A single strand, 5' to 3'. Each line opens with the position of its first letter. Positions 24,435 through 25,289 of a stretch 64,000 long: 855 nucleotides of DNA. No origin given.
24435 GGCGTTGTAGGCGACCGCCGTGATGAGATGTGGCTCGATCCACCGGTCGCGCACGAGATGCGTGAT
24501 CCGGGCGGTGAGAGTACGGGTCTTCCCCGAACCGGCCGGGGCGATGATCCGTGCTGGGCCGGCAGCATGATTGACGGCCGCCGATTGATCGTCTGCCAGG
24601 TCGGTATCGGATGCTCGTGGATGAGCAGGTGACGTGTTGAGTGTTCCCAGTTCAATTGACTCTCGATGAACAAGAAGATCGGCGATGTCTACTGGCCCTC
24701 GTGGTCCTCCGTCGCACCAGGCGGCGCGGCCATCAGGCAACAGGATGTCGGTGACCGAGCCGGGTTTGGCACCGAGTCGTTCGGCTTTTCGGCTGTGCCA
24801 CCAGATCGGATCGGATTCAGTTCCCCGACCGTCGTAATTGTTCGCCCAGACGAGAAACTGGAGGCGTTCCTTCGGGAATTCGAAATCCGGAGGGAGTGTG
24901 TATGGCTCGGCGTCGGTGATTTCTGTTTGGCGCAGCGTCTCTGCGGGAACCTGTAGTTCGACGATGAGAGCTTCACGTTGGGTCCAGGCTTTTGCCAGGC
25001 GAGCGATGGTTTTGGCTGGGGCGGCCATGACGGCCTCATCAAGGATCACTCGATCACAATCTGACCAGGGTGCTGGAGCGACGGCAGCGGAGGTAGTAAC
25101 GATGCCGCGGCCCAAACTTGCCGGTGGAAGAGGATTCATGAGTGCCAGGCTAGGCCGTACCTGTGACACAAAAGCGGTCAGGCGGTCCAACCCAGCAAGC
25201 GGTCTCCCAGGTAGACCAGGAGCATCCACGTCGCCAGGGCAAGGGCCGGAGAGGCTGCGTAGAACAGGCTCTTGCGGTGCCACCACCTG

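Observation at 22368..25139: UvrD2 ortholog with a ~190-aa N-terminal extension of unknown function, lacking the tetracysteine module but retaining the HRDC tail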

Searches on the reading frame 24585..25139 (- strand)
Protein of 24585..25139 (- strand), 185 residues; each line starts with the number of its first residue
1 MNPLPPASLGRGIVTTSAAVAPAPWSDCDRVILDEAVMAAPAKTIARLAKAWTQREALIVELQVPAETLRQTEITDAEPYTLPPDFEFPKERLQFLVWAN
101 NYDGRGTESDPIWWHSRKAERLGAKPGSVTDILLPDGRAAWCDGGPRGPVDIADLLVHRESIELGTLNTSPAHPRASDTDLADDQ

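Call 12: search_protein_families(library=pfam, proteins=[window:24585-25139:-], max_evalue=10)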
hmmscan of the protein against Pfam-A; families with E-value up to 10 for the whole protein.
window:24585-25139:- (185 aa): 0 families

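Call 13: search_solved_structures(query=window:24585-25139:-, max_evalue=10)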
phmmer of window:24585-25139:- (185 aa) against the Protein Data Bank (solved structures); distinct sequences matched with E-value up to 10: 0.

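Call 26: predict_structure(alignment_id=A2)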
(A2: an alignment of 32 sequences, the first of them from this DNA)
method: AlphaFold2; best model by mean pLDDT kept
length: 178 residues; sequences in the alignment: 32
mean_pLDDT: 93.2   pTM: 0.86
mean pLDDT of the five models: 93.2, 92.0, 91.1, 90.9, 90.2
residues with pLDDT >= 90: 151; 70-90: 21; 50-70: 5; < 50: 1
segments of 3 or more residues with pLDDT < 50: none
pLDDT, mean of each block of 10 residues (from residue 1): 85 94 94 98 98 97 97 97 96 97 88 95 96 96 89 93 95 69
secondary structure, 60 per line:
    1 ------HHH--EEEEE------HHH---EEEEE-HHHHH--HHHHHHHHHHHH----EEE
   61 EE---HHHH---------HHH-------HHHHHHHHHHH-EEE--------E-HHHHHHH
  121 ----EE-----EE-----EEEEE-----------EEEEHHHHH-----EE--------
elements in order: E12-16 E29-33 H35-39 H42-53 E58-62 H66-69 H89-99 E101-103 H114-120 E139-143 E155-158 H159-163

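Call 28: search_protein_representatives(alignment_id=A2)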
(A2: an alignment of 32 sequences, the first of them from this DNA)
Query: 32 sequences, 176 profile positions. Proteins with E-value up to 0.001 (for the whole library): 537; up to 1e-10: 406; up to 1e-30: 153. The best 150 are listed.
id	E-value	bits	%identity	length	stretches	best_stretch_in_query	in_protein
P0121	2.0e-69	248.7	-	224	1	2-174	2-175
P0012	3.2e-66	238.3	-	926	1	2-172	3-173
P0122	2.9e-65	235.2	-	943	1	3-172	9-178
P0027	3.4e-63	228.4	-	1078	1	3-173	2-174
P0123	8.1e-63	227.2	-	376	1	2-174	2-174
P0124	3.5e-62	225.1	-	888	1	2-169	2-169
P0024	4.1e-61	221.6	-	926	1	2-174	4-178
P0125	1.2e-59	216.9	-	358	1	2-172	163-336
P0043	5.0e-59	214.9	-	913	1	1-171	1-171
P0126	5.2e-59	214.8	-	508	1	3-172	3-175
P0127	1.1e-58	213.7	-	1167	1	1-173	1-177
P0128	1.4e-58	213.4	-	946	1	2-173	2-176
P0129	8.3e-57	207.6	-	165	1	1-153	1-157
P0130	2.0e-56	206.4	-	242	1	2-171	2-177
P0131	2.7e-56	206.0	-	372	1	3-172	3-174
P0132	5.1e-56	205.1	-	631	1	2-170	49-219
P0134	1.2e-55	203.9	-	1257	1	3-170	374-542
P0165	9.5e-50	184.7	-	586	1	2-171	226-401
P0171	1.2e-48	181.1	-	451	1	3-168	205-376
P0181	3.2e-46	173.2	-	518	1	2-172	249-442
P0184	8.7e-46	171.7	-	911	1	3-172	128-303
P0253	3.7e-32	127.4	-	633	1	54-172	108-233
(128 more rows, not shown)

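Call 30: search_protein_families(library=pfam, proteins=[P0134, P0127, P0125, P0165, P0171, P0181, P0132, P0253, P0184], max_evalue=0.001)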
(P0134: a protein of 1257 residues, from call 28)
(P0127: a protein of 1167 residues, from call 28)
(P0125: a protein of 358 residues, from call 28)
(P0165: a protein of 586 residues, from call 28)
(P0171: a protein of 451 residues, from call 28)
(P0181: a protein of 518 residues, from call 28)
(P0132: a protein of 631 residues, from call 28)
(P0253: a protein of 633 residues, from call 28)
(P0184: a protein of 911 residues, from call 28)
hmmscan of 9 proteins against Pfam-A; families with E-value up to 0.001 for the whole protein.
P0134 (1257 aa): 5 families
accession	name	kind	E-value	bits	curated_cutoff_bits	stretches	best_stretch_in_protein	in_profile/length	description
PF00580.27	UvrD-helicase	-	1.9e-23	84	23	1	582-801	31-270/271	UvrD/REP helicase N-terminal domain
PF13361.12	UvrD_C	-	2.4e-21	77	25.6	2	1073-1128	286-345/350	UvrD-like helicase C-terminal domain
PF13538.12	UvrD_C_2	-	1.4e-10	41.3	27.4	1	1074-1128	2-51/52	UvrD-like helicase C-terminal domain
PF00570.28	HRDC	-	2.7e-08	34.1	23.8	1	1192-1228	7-43/68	HRDC domain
PF13245.12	AAA_19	-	5.3e-08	33.5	25.1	1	592-785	37-132/134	AAA domain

P0127 (1167 aa): 6 families
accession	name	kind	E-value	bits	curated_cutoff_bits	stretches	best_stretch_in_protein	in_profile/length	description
PF00580.27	UvrD-helicase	-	1e-29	104.5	23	1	184-412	3-251/271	UvrD/REP helicase N-terminal domain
PF13361.12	UvrD_C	-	5.7e-20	72.5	25.6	2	985-1041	285-345/350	UvrD-like helicase C-terminal domain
PF00570.28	HRDC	-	1.9e-18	66.6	23.8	1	1094-1155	7-68/68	HRDC domain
PF13245.12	AAA_19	-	7.9e-16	58.9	25.1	1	186-414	1-131/134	AAA domain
PF13538.12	UvrD_C_2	-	3.9e-08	33.5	27.4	1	987-1041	2-51/52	UvrD-like helicase C-terminal domain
PF13604.12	AAA_30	-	9.7e-06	25.9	27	0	182-265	2-82/191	AAA domain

P0125 (358 aa): 0 families

P0165 (586 aa): 4 families
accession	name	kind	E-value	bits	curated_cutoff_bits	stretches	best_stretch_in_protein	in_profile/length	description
PF00580.27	UvrD-helicase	-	3.3e-14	53.7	23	1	408-478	2-72/271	UvrD/REP helicase N-terminal domain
PF23771.1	DUF7168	-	4.7e-08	33.2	25.5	1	39-136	24-128/140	Domain of unknown function (DUF7168)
PF13245.12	AAA_19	-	5.2e-07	30.3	25.1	1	423-471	15-61/134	AAA domain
PF13604.12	AAA_30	-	0.00032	20.9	27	1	407-471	2-66/191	AAA domain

P0171 (451 aa): 3 families
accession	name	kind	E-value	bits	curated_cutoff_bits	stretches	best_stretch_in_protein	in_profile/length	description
PF00580.27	UvrD-helicase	-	2.6e-12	47.4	23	1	386-449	2-65/271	UvrD/REP helicase N-terminal domain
PF13245.12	AAA_19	-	2.8e-06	28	25.1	1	395-448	9-60/134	AAA domain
PF13604.12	AAA_30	-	0.00082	19.6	27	0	385-448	2-65/191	AAA domain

P0181 (518 aa): 2 families
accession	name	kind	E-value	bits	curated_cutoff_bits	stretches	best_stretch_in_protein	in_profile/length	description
PF00580.27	UvrD-helicase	-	2.6e-13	50.7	23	1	449-512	2-65/271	UvrD/REP helicase N-terminal domain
PF13245.12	AAA_19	-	3.6e-06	27.6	25.1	1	454-512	3-61/134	AAA domain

P0132 (631 aa): 3 families
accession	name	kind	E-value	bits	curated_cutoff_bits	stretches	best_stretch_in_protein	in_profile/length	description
PF00580.27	UvrD-helicase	-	9e-19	68.6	23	1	234-323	4-96/271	UvrD/REP helicase N-terminal domain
PF13245.12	AAA_19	-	3e-10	40.8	25.1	1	237-325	3-72/134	AAA domain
PF13604.12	AAA_30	-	4.1e-05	23.8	27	1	232-297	3-68/191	AAA domain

P0253 (633 aa): 2 families
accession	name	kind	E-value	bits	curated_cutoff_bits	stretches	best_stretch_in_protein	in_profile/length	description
PF00580.27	UvrD-helicase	-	8.2e-14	52.4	23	1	250-333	12-97/271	UvrD/REP helicase N-terminal domain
PF13245.12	AAA_19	-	2.6e-06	28.1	25.1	1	252-310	12-65/134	AAA domain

P0184 (911 aa): 9 families
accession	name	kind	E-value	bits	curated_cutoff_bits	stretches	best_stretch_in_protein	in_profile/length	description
PF00580.27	UvrD-helicase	-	1.4e-40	140.1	23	1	311-557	3-270/271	UvrD/REP helicase N-terminal domain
PF13361.12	UvrD_C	-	1.6e-21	77.6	25.6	2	825-880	286-345/350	UvrD-like helicase C-terminal domain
PF13245.12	AAA_19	-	4.7e-18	66.1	25.1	1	313-541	1-132/134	AAA domain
PF13538.12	UvrD_C_2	-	6.3e-11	42.4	27.4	1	826-880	2-51/52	UvrD-like helicase C-terminal domain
PF14338.12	Mrr_N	-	4.6e-10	39.9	29.5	1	11-91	6-85/87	Mrr N-terminal domain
PF13604.12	AAA_30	-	3.1e-06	27.5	27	0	309-388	2-78/191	AAA domain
PF13087.12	AAA_12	-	2.8e-05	24.2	27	1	825-883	138-193/195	AAA domain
PF01443.25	Viral_helicase1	-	0.00021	21.6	21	0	825-882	176-228/228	Viral superfamily 1 RNA helicase core domain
PF17318.7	DUF5361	-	0.00096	19.4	26.8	0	216-233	13-30/36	Family of unknown function (DUF5361)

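Call 33: find_related_loci(query=A2, collection=genome_contigs, flank=10000)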
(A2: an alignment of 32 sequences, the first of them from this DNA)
Query A2 (178 aa) in genome_contigs; peptide patterns used: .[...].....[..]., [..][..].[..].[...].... (x = any residue, [..] = any of these).
599 stretches matched a pattern (row limit reached: there are more); 567 encode a relative of the query (tblastn E <= 1e-3); the best 80 are kept; 80 distinct loci.
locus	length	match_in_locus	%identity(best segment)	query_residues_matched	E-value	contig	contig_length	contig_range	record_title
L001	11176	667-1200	88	1-178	2e-106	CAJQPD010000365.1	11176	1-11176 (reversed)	MAG: uncultured Acidimicrobiia bacterium isolate 3_20180319_Bin_MAXBIN_280_sub_1_1 genome assembly, contig: c_0000065770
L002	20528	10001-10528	72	1-177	7e-88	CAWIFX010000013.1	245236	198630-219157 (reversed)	MAG: uncultured Acidimicrobiia bacterium isolate MFD03551.bin.2.75 genome assembly, contig: contig_36533, whole genome s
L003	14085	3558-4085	72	1-177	4e-84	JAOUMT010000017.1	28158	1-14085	MAG: Acidimicrobiia bacterium isolate 8_1_July_SF_Bin47 8_1_July_SF_Bin47_scaffold_464_c1, whole genome shotgun sequence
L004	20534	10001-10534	71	1-178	4e-84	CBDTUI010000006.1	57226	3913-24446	MAG TPA_asm: uncultured Acidimicrobiia bacterium isolate SRR7614695_metabat2_100 genome assembly, contig: ERZ23877680.25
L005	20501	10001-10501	54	4-172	4e-57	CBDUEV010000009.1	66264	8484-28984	MAG TPA_asm: uncultured Acidimicrobiia bacterium isolate SRR22808131_binner123_Refined_46 genome assembly, contig: ERZ25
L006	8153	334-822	54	6-170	4e-54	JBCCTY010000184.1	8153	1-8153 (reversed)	MAG: Actinomycetota bacterium isolate P01_D01_bin.91 k141_3026177_length_8153_cov_88.0000, whole genome shotgun sequence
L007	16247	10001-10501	50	6-170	2e-51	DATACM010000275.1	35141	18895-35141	MAG TPA_asm: Acidimicrobiales bacterium isolate SMAG_U6724 k141_40489, whole genome shotgun sequence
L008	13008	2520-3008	52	6-170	2e-51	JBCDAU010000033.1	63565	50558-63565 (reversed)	MAG: Actinomycetota bacterium isolate P01_F01_bin.67 k141_2237065_length_63565_cov_38.6030, whole genome shotgun sequenc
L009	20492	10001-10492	51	1-167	4e-51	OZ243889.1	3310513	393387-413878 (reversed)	MAG: Acidimicrobiales bacterium isolate 5ddc0ae0-5968-44bb-aeef-ba4787dcb695 genome assembly, chromosome: 1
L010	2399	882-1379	54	6-173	3e-51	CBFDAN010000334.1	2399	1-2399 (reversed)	MAG TPA_asm: uncultured bacterium isolate SRR26215685_metabat2_9 genome assembly, contig: ERZ25073489.39753, whole genom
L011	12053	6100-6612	49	6-174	7e-50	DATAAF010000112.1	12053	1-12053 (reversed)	MAG TPA_asm: Acidimicrobiales bacterium isolate SMAG_U6665 k141_2529137, whole genome shotgun sequence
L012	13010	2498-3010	48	6-174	2e-49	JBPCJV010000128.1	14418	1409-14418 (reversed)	MAG: Acidimicrobiales bacterium isolate TH_ant_mag_35 S1Ck127_6760898_flag_1_multi_6.0000_len_14418, whole genome shotgu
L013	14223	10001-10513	53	6-178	3e-49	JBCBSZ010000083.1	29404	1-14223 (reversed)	MAG: Actinomycetota bacterium isolate J06638_35 NODE_83_length_29404_cov_8.210489, whole genome shotgun sequence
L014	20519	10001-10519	48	1-174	1e-48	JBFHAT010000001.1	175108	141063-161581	MAG: Acidimicrobiia bacterium isolate Mix_sand06.2021.04.Z.22 k141_974395_length_175108_cov_16.8401, whole genome shotgu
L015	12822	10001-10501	46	6-170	5e-48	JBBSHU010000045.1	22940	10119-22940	MAG: Acidimicrobiales bacterium isolate LS3_sbin.15 LS3_sbin.15_K_758623_L_22940_cov_47.8904, whole genome shotgun seque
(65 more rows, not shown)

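Call 64: search_protein_families(library=padloc, proteins=[window:24585-25139:-], max_evalue=0.01)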
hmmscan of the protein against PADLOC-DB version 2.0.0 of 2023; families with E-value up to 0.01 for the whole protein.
window:24585-25139:- (185 aa): 0 families

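Call 66: fold_search(model_id=the predicted structure, library=viral)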
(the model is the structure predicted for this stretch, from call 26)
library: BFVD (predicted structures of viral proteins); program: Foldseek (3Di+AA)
matches with E <= 10: 162; with E <= 0.001: 0
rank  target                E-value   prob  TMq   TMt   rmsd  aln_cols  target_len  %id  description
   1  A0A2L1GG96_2          3.0e-01  0.14  0.23  0.05   8.1       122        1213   14  Replicase [Entoleuca hypovirus 1]
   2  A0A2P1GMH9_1          6.0e-01  0.14  0.28  0.06  11.1       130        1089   14  Polyprotein [Beihai conger calicivirus]
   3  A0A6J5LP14            6.3e-01  0.13  0.23  0.19  11.0       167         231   11  DnaC DNA replication protein [uncultured Caudovirales phage]
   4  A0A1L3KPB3            6.7e-01  0.47  0.31  0.07   3.9       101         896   14  Uncharacterized protein [Hubei odonate virus 15]
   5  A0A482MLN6            8.6e-01  0.03  0.13  0.16  14.4       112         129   16  Uncharacterized protein [Burkholderia phage BcepSauron]
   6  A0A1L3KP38            9.7e-01  0.11  0.23  0.07   8.2       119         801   10  Uncharacterized protein (Fragment) [Hubei tetragnatha maxillosa virus 9]
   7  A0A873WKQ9            1.3e+00  0.20  0.23  0.16   5.1        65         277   11  DNA helicase [Burkholderia phage Mica]
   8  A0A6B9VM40            1.3e+00  0.04  0.15  0.19  20.0        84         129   15  Cylindrical inclusion (Fragment) [Peace lily mosaic virus]
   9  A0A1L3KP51            1.6e+00  0.13  0.26  0.06   8.1       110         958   15  Uncharacterized protein [Hubei lepidoptera virus 4]
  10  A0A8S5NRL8            1.8e+00  0.12  0.30  0.24   9.5       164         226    8  Replicative helicase [Myoviridae sp. cteaT5]
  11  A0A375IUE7            1.8e+00  0.07  0.17  0.29  12.2        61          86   26  Genome polyprotein (Fragment) [West Nile virus]
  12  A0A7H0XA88            1.9e+00  0.08  0.25  0.25  11.1       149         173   10  (no name in the UniProt tables at hand)
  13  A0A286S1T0            2.2e+00  0.07  0.20  0.13   5.7        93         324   14  Polynucleotide kinase [Arthrobacter phage Molivia]
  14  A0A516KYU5            2.2e+00  0.06  0.18  0.11   5.1        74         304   12  (no name in the UniProt tables at hand)
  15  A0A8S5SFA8            2.3e+00  0.08  0.23  0.15   7.4        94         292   13  Replicative helicase [Siphoviridae sp. ct3q24]
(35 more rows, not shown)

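Call 77: search_solved_structures(query=A2, max_evalue=10)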
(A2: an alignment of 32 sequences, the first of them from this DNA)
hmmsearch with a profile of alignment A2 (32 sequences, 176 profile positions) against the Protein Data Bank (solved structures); distinct sequences matched with E-value up to 10: 2.
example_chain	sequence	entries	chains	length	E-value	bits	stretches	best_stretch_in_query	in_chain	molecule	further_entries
3hst_B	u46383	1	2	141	0.3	13.6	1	23-74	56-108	Protein Rv2228c/MT2287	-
2nas_A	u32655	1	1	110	0.44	13.1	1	122-151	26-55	Uncharacterized protein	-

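Call 81: search_protein_families(library=pfam, alignment_id=A2, max_evalue=10)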
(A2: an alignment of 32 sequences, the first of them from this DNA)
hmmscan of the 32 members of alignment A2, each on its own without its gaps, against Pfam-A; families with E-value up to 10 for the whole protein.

A. member 1, seq(178 aa): 0 families

B. families by the number of members that match (of 32 scanned): 8 families
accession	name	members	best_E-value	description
PF06634.17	DUF1156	3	0.099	Protein of unknown function (DUF1156)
PF17318.7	DUF5361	2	0.097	Family of unknown function (DUF5361)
PF06627.17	DUF1153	1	0.0036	Protein of unknown function (DUF1153)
PF20028.4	VMAP-C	1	0.06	vWA-MoxR associated protein C-terminal domain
PF02678.22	Pirin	1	0.07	Pirin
PF23276.1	TPR_24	1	0.17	Fungal tetratrico peptide repeats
PF09460.16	Saf-Nte_pilin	1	0.2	Saf-pilin pilus formation protein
PF01011.28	PQQ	1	0.57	Glucose/ethanol/alcohol dehydrogenase, beta-propeller domain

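Call 86: find_related_loci(query=A2, collection=viral_contigs, flank=5000)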
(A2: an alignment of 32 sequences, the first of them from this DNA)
Query A2 (178 aa) in viral_contigs; peptide patterns used: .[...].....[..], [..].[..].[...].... (x = any residue, [..] = any of these).
6 stretches matched a pattern, but none encodes a relative of the query by tblastn (E <= 1e-3).
